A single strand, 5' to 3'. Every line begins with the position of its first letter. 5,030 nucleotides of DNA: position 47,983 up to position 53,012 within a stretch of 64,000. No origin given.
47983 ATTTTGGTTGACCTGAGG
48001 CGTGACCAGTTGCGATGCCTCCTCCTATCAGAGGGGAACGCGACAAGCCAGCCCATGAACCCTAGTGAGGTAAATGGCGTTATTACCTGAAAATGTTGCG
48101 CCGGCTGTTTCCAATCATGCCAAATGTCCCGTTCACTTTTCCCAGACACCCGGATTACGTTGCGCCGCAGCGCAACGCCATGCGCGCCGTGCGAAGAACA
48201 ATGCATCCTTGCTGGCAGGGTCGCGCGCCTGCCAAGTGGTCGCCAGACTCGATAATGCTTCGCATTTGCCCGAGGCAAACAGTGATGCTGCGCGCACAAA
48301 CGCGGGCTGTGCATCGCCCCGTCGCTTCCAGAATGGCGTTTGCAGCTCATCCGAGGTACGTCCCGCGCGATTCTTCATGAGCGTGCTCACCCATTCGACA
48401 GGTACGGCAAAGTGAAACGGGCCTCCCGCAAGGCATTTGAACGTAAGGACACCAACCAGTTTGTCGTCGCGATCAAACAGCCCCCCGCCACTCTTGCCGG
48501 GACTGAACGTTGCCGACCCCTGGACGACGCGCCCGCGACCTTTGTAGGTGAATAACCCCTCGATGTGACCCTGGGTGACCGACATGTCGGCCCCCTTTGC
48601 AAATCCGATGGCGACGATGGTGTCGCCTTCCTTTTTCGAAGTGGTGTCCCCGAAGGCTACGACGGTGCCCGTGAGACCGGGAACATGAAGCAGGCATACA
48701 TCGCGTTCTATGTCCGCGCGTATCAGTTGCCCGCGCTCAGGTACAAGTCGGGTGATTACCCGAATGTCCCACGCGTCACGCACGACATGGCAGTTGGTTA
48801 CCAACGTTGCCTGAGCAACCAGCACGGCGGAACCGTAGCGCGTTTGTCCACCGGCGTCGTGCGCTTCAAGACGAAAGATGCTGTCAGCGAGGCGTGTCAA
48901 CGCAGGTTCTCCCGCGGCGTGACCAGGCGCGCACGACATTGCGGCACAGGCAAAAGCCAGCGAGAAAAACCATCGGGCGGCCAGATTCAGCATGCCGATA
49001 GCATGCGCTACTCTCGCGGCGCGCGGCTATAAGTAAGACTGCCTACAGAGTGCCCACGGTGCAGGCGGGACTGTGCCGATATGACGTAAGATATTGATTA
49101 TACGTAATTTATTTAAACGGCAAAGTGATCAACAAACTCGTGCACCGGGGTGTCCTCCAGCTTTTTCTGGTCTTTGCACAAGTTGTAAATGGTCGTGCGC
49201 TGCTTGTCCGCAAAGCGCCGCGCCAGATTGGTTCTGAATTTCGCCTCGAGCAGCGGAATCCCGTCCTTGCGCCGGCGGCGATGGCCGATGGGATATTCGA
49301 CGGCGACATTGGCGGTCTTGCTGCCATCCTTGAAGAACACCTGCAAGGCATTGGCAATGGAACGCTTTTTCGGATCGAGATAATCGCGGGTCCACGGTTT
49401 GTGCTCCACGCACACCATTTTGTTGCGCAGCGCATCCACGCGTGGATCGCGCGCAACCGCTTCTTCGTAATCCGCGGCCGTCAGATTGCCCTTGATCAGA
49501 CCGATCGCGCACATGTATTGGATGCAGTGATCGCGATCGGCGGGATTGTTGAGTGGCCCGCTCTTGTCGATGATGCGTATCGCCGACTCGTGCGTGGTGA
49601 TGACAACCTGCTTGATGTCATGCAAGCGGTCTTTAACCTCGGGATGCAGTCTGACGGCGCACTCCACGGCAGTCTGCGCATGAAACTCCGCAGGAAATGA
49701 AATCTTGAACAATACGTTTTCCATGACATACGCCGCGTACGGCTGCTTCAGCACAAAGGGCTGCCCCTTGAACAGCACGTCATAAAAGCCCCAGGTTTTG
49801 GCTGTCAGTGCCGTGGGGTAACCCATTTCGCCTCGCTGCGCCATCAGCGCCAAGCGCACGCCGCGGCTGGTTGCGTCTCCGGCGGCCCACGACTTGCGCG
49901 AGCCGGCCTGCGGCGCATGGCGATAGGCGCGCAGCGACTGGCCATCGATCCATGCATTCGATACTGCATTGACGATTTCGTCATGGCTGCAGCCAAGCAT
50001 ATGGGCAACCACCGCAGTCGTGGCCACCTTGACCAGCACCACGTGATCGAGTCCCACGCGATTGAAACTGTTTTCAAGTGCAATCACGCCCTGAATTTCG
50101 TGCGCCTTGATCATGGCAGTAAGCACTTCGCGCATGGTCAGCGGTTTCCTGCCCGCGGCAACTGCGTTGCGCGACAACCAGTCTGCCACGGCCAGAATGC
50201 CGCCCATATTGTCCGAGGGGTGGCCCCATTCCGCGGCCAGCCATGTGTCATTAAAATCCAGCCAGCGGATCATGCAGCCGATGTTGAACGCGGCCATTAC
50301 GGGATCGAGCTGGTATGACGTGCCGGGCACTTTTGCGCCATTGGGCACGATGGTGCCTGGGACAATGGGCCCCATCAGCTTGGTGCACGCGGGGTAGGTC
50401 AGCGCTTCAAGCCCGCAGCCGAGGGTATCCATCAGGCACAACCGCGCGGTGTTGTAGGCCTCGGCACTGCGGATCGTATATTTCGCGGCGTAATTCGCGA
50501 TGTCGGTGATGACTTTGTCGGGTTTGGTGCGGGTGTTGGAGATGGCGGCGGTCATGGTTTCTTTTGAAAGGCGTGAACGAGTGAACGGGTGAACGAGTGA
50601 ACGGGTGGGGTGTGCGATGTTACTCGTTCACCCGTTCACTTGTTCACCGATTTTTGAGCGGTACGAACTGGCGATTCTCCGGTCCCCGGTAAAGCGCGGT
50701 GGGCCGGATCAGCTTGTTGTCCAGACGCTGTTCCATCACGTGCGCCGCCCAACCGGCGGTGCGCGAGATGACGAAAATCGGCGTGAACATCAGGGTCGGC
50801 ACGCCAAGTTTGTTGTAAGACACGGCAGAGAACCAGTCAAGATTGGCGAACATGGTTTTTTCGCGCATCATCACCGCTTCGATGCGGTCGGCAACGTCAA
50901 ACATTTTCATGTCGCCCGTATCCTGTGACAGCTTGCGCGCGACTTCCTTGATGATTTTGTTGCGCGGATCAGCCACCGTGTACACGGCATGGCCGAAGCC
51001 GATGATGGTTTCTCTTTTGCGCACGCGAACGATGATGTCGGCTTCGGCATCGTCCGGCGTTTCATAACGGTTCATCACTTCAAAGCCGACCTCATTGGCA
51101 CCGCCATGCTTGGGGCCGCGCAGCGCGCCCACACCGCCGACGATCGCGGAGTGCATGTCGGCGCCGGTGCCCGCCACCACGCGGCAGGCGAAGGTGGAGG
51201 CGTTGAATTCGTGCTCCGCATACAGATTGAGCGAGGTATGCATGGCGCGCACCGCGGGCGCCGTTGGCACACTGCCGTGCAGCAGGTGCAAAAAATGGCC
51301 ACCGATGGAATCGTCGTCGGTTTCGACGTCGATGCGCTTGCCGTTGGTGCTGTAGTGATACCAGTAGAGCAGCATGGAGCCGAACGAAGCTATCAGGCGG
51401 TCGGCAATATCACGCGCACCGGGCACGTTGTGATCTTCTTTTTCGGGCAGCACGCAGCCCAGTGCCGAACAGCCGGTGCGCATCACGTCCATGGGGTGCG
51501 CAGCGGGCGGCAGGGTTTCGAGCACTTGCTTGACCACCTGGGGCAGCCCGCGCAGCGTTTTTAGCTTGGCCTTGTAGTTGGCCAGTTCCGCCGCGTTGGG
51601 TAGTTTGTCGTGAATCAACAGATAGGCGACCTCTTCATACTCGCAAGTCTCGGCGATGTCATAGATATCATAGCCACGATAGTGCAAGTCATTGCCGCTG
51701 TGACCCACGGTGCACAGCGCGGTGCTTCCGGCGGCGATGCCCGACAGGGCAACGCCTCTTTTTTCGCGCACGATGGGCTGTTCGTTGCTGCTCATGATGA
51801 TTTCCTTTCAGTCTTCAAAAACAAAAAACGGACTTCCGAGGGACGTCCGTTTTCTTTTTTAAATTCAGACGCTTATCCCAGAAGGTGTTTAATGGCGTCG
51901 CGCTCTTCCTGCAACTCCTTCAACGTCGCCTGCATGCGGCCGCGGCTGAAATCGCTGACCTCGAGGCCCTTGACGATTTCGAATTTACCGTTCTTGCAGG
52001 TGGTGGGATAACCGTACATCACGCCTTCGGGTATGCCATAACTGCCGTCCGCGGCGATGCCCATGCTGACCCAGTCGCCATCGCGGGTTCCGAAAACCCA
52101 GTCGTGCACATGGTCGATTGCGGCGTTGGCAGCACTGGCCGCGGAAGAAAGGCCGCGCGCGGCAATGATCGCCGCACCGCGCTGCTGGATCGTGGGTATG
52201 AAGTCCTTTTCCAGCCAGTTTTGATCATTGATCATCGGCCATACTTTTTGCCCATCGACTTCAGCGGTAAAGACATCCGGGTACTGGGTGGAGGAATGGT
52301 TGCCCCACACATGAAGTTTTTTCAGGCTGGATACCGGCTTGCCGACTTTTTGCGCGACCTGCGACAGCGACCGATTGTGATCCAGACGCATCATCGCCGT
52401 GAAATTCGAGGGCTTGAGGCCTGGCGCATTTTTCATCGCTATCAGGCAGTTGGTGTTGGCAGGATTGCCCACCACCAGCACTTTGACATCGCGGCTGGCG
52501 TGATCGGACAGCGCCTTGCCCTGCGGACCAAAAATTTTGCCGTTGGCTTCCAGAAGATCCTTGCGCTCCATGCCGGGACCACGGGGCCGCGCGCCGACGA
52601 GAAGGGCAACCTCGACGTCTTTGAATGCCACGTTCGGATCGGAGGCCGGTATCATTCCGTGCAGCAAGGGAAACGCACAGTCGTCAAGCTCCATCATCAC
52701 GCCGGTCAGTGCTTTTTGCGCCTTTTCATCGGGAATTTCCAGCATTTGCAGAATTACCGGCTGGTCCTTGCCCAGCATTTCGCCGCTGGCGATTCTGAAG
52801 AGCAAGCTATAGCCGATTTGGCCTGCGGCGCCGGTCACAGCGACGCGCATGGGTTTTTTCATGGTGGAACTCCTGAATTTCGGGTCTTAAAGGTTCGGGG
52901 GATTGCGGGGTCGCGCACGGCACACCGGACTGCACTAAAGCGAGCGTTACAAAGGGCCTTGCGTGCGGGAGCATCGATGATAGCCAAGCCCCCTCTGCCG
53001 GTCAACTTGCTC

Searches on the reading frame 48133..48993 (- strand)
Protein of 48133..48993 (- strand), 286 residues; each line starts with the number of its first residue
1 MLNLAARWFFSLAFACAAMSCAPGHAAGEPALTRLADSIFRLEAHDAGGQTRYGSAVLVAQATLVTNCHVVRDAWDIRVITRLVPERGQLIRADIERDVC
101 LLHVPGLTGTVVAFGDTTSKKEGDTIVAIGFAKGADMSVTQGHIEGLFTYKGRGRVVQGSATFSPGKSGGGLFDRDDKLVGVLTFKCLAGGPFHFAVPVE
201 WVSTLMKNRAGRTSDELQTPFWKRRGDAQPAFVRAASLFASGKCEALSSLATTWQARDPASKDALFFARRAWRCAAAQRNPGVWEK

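Call 44: search_protein_families(library=ncbifam, proteins=[window:48133-48993:-], max_evalue=1e-10)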
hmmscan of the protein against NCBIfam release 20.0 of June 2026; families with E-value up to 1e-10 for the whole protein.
window:48133-48993:- (286 aa): 5 families
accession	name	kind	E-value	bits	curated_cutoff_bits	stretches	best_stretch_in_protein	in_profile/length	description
TIGR02037.1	degP_htrA_DO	subfamily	7.4e-19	68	416.2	1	49-207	57-225/434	Do family serine endopeptidase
NF033740.0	MarP_fam_protase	equivalog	1.3e-15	57.3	250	1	25-183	183-351/390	MarP family serine protease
NF041521.1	HhoA_HhoB_HtrA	equivalog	1.5e-13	50.8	450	1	50-208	55-222/335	HhoA/HhoB/HtrA family serine endopeptidase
NF047968.1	SerProtHtrA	equivalog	1e-12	48.1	470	1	53-206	88-253/357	serine protease HtrA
TIGR02038.1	protease_degS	equivalog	7.7e-11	41.7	422.95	1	49-206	75-243/351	outer membrane-stress sensor serine endopeptidase DegS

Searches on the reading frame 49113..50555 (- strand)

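Call 44: search_protein_families(library=ncbifam, proteins=[window:49113-50555:-], max_evalue=1e-10)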
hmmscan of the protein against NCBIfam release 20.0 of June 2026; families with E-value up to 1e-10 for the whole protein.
window:49113-50555:- (480 aa): 3 families
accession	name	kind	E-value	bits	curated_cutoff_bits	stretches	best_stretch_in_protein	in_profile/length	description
NF006943.0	PRK09425.1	equivalog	1.6e-269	894.5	575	1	2-479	2-479/480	bifunctional 2-methylcitrate dehydratase/aconitate hydratase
TIGR02330.1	prpD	equivalog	2.9e-261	867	458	1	13-480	1-468/468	2-methylcitrate dehydratase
NF042438.1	PrpD_hiGCgrampos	equivalog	5.7e-28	97.8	950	1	71-430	77-440/499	2-methylcitrate dehydratase PrpD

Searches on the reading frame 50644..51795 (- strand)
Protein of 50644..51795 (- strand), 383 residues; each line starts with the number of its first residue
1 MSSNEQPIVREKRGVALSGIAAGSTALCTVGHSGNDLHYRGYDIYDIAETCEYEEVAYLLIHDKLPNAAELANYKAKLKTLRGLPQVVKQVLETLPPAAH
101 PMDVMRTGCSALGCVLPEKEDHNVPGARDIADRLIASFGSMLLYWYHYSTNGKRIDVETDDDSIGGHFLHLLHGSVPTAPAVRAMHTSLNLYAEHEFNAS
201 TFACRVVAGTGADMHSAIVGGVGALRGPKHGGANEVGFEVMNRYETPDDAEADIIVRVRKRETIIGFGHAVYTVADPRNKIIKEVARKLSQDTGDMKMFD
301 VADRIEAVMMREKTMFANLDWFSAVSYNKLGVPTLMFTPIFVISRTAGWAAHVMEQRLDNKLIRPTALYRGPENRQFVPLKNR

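Call 44: search_protein_families(library=ncbifam, proteins=[window:50644-51795:-], max_evalue=1e-10)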
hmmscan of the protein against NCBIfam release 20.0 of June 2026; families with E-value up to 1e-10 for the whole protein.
window:50644-51795:- (383 aa): 21 families
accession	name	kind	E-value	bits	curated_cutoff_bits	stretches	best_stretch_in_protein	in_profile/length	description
NF009006.1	PRK12351.1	equivalog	3.7e-202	670.6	550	1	10-383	3-376/376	bifunctional 2-methylcitrate synthase/citrate synthase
TIGR01800.1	cit_synth_II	subfamily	1.6e-145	484.5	421.3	1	16-383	2-368/368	2-methylcitrate synthase/citrate synthase II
NF010636.0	PRK14033.1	equivalog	1.2e-103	346.8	479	1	16-378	12-373/376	bifunctional 2-methylcitrate synthase/citrate synthase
NF010638.0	PRK14035.1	equivalog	3.1e-91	305.9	572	1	17-383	8-372/372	citrate synthase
NF041157.1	Cit_synThplmales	equivalog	1.6e-88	297.4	590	1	24-383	15-376/377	citrate synthase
NF010639.0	PRK14036.1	equivalog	5.3e-88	295.3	502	1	16-383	9-378/379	citrate synthase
NF010637.0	PRK14034.1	equivalog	2.3e-86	290.1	594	1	17-383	7-371/372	citrate synthase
NF041301.1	Cit_synth_Halo_CitZ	equivalog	2.7e-85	286.7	550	1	17-383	9-379/379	citrate synthase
NF009004.0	PRK12349.1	equivalog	1.1e-83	281.2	508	1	16-374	10-368/372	citrate synthase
NF010640.0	PRK14037.1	subfamily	2.1e-77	260.6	504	1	24-383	15-377/377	citrate synthase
NF004126.0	PRK05614.1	equivalog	6.6e-70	235.7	505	1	31-383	64-430/430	citrate synthase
NF009005.0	PRK12350.1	subfamily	3.3e-62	210.8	332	1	16-376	7-354/366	citrate synthase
TIGR01798.1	cit_synth_I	equivalog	5.6e-60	203.2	485.15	1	35-376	54-411/412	citrate synthase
NF010635.0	PRK14032.1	subfamily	2.5e-59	201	426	1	36-383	68-448/448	citrate synthase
NF007128.0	PRK09569.1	subfamily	1.5e-28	99.6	344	1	48-369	72-423/437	citrate (Si)-synthase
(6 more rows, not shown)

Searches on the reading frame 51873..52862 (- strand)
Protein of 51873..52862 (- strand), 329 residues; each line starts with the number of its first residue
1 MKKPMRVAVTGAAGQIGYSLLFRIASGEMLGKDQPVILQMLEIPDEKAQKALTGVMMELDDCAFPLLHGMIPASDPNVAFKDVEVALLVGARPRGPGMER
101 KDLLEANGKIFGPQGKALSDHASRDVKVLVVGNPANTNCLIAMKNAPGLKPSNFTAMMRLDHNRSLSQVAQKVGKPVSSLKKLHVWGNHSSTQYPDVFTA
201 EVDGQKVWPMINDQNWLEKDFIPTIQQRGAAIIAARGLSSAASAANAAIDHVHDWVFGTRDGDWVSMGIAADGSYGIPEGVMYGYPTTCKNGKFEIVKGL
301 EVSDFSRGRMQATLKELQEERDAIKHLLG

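Call 44: search_protein_families(library=ncbifam, proteins=[window:51873-52862:-], max_evalue=1e-10)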
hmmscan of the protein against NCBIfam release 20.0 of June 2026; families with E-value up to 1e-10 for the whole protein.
window:51873-52862:- (329 aa): 9 families
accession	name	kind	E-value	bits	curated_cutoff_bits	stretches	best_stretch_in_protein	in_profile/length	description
NF003916.0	PRK05442.1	equivalog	1.1e-168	560.3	271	1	1-328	2-327/328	malate dehydrogenase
TIGR01759.1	MalateDH-SF1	subfamily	1.4e-149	497.5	345.65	1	2-323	1-326/327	malate dehydrogenase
TIGR01758.1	MDH_euk_cyt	equivalog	3.1e-135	450.8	470.4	1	6-323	1-321/324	malate dehydrogenase, NAD-dependent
TIGR01757.1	Malate-DH_plant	equivalog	1.5e-104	349.7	598.3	1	2-329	42-369/387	malate dehydrogenase, NADP-dependent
TIGR01756.1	LDH_protist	equivalog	2.4e-85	286.4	486.25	1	21-326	2-311/313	lactate dehydrogenase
NF004863.0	PRK06223.1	subfamily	1.1e-20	74.1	283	1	5-326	4-309/313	malate dehydrogenase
TIGR01772.1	MDH_euk_gproteo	equivalog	1.6e-13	50.7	273.05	1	6-256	1-238/313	malate dehydrogenase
TIGR01763.1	MalateDH_bact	equivalog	2.6e-12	46.6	351.85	1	5-320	2-301/305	malate dehydrogenase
NF041314.1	Malate_DH_Halo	equivalog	5e-12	45.6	550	1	6-324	3-303/304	malate dehydrogenase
